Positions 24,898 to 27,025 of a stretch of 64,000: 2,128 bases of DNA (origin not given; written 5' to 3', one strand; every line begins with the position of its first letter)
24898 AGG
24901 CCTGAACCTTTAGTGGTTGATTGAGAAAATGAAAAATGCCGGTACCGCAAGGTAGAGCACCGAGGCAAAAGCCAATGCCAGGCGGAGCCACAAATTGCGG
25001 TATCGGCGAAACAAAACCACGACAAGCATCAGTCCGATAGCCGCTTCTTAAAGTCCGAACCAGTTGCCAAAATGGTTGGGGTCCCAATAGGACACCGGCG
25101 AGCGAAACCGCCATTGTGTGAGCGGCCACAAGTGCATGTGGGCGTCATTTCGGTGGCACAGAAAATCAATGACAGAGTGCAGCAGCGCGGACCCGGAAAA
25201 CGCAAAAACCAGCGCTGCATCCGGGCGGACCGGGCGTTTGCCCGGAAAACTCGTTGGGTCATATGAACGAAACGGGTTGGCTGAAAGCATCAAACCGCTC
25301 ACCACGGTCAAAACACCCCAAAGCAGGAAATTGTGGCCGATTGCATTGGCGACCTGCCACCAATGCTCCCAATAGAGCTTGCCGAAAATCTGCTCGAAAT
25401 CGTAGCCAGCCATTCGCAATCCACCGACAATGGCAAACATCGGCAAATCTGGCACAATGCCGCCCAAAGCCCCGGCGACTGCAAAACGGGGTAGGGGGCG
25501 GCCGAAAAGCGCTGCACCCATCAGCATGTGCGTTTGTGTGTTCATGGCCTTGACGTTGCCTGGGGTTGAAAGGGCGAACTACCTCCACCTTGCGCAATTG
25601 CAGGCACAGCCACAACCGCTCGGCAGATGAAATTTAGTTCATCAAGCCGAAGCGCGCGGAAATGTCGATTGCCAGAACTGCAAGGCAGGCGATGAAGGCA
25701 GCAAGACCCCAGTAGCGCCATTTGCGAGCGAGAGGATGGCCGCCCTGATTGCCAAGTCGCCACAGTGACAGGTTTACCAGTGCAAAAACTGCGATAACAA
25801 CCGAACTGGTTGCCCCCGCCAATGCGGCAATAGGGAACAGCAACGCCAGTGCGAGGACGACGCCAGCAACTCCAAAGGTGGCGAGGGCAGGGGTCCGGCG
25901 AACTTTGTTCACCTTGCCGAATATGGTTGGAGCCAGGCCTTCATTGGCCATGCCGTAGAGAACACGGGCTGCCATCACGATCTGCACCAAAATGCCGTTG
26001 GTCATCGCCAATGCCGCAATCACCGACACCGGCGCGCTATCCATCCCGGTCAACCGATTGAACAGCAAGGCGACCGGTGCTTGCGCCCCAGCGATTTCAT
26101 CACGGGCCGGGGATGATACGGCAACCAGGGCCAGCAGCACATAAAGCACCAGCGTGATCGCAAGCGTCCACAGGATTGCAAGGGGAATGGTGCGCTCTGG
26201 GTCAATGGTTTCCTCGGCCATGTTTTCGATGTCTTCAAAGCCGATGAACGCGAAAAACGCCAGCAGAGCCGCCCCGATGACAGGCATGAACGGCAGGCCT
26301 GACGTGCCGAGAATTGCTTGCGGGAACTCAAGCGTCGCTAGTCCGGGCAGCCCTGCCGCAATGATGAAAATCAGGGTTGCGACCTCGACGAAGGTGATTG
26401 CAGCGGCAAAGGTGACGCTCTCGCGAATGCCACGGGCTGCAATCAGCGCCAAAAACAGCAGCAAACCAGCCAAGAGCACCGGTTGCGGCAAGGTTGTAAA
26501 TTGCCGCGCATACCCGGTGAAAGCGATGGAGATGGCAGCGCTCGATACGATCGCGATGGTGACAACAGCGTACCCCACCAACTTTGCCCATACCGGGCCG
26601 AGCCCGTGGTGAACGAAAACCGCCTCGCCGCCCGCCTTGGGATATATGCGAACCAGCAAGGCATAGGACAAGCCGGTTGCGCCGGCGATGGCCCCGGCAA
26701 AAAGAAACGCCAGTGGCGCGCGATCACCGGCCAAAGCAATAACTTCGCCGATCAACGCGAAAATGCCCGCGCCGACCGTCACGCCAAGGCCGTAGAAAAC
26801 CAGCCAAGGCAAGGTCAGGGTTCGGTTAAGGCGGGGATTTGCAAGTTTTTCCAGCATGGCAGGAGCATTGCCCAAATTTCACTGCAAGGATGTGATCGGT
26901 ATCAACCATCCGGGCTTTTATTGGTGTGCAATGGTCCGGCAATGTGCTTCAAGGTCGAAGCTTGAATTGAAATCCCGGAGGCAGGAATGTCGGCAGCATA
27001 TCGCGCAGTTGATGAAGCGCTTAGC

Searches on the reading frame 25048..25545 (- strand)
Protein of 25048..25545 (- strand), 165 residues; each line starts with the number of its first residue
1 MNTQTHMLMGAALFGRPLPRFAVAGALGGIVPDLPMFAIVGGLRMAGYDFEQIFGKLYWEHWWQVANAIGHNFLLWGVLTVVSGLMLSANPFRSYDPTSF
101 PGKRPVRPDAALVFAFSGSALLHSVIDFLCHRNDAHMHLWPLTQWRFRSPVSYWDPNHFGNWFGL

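Call 79: search_protein_families(library=pfam, proteins=[window:25048-25545:-], max_evalue=0.001)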
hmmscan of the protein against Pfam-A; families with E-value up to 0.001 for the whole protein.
window:25048-25545:- (165 aa): 1 family
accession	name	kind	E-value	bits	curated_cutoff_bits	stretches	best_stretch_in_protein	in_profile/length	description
PF04307.19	YdjM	-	7e-05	22.8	29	1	1-160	1-139/176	YdjM inner membrane protein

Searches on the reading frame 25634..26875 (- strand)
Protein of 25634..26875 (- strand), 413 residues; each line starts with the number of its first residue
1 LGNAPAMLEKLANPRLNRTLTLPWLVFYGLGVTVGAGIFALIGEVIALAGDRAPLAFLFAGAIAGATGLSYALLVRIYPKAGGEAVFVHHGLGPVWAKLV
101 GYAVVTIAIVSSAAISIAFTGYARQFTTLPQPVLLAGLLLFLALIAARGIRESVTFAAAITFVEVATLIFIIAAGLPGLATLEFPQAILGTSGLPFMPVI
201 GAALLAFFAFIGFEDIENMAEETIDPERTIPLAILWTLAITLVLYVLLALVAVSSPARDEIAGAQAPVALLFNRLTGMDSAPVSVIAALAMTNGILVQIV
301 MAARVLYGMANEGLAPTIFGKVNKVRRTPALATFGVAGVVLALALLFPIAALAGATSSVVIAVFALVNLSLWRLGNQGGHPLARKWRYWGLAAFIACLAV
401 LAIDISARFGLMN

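Call 79: search_protein_families(library=pfam, proteins=[window:25634-26875:-], max_evalue=0.001)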
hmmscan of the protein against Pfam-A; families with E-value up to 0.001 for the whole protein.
window:25634-26875:- (413 aa): 2 families
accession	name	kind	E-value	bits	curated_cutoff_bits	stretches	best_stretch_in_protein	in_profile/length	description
PF13520.12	AA_permease_2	-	1.2e-39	136.9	27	1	27-403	8-401/427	Amino acid permease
PF00324.27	AA_permease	-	3.4e-28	99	24.6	1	26-375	3-374/470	Amino acid permease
